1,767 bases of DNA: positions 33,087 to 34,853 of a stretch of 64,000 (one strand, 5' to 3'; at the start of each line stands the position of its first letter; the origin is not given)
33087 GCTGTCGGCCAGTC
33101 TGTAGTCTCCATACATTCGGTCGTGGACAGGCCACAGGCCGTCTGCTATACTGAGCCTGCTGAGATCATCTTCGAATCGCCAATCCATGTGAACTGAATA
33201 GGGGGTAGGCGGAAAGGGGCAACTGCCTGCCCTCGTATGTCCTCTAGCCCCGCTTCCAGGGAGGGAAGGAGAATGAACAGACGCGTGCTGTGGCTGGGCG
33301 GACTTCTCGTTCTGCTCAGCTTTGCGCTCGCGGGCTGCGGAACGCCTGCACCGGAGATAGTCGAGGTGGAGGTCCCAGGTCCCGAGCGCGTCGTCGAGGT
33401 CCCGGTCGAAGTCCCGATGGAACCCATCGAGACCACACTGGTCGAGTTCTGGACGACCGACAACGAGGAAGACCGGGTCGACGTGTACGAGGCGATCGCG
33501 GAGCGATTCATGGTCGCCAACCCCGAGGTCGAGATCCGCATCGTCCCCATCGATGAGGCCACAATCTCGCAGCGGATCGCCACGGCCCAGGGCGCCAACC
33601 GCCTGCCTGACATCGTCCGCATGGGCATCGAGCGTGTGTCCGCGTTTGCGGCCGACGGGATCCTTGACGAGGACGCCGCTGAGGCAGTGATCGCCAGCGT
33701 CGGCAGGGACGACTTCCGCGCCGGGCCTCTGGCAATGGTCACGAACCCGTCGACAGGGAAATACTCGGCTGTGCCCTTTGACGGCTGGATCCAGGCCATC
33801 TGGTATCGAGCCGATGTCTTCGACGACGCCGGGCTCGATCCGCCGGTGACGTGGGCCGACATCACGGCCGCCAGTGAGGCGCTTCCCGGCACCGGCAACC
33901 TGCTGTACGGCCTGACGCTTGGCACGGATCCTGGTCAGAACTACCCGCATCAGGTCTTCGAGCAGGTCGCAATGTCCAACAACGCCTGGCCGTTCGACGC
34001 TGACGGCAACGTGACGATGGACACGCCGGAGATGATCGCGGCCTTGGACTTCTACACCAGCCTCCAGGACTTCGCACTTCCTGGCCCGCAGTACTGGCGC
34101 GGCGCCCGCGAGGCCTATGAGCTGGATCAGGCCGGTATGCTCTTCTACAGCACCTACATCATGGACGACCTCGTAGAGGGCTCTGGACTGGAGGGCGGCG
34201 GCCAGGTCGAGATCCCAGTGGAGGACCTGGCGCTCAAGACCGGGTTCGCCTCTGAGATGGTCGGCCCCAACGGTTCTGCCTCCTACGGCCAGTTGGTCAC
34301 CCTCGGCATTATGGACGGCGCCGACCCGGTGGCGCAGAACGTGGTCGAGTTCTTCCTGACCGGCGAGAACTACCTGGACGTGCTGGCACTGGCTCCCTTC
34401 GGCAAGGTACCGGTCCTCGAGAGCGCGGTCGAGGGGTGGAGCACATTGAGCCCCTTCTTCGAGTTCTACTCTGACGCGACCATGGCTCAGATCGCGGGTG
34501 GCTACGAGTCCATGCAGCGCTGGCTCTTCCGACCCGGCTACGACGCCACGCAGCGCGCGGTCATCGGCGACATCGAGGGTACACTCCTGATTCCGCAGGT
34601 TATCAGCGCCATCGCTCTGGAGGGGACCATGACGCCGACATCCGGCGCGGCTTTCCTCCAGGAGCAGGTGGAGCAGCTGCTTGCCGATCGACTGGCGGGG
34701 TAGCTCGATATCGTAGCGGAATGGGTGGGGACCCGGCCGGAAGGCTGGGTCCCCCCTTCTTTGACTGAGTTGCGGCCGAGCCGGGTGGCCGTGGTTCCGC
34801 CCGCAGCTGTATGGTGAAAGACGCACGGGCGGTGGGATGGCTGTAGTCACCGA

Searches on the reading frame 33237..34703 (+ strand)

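Call 35: search_protein_families(library=pfam, proteins=[window:33237-34703:+], max_evalue=0.0001)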
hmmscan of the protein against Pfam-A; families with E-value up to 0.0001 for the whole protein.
window:33237-34703:+ (488 aa): 2 families
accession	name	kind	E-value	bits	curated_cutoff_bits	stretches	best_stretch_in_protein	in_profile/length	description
PF01547.30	SBP_bac_1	-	5.1e-18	66.5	26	1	82-309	8-240/307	Bacterial extracellular solute-binding protein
PF13416.11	SBP_bac_8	-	3.3e-12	47.2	27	1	86-399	1-267/279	Bacterial extracellular solute-binding protein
